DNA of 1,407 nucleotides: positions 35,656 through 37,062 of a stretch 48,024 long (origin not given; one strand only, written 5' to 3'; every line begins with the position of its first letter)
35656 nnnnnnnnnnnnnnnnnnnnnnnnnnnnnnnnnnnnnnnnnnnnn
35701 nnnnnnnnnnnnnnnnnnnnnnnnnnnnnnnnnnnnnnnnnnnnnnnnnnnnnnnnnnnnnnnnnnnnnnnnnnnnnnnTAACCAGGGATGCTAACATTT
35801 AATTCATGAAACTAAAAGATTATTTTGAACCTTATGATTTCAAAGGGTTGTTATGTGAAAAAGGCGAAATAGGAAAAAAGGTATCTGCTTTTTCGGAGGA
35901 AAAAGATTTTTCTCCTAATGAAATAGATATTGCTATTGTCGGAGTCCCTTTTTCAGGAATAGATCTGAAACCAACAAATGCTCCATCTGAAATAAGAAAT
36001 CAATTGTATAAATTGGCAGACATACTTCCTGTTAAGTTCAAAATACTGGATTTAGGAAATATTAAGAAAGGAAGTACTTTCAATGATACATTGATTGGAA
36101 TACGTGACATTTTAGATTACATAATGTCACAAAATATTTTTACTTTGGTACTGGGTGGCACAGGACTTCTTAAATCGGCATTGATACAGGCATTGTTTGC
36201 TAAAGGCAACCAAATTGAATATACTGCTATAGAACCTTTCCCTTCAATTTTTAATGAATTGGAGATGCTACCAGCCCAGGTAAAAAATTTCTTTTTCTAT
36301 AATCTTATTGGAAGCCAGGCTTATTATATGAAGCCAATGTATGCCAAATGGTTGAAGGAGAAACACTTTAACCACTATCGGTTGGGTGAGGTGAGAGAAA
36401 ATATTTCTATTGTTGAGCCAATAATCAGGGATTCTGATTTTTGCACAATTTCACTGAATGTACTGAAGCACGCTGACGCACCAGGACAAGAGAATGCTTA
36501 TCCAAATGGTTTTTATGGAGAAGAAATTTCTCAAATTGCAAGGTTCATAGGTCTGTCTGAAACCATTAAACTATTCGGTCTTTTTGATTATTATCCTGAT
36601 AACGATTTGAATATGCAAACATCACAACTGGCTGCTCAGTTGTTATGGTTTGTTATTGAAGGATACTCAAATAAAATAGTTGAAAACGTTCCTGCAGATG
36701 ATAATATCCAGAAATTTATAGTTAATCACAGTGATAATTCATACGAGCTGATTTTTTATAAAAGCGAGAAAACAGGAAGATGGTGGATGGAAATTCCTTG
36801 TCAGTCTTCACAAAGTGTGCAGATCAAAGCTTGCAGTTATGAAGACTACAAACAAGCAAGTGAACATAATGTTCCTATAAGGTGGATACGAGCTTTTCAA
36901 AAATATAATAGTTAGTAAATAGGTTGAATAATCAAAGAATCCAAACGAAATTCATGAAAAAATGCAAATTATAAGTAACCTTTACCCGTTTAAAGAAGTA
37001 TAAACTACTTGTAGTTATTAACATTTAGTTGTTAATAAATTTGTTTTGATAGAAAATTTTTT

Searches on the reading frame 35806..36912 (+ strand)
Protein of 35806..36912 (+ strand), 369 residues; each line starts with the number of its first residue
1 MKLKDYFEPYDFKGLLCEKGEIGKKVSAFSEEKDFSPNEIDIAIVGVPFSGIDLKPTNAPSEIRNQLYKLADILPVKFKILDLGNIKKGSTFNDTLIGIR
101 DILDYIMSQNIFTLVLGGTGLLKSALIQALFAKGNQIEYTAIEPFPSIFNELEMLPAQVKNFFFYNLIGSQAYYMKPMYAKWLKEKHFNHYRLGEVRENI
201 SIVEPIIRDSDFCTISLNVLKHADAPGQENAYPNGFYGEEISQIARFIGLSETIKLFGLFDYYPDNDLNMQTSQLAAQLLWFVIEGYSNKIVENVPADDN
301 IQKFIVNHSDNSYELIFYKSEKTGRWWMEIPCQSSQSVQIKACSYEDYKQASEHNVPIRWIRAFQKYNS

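Call 63: search_protein_families(library=pfam, proteins=[window:35806-36912:+])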
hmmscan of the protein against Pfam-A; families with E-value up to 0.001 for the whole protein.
window:35806-36912:+ (369 aa): 1 family
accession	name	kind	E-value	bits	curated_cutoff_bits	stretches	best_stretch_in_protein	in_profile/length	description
PF00491.26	Arginase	-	1.5e-10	41.4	22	1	179-282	165-276/280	Arginase family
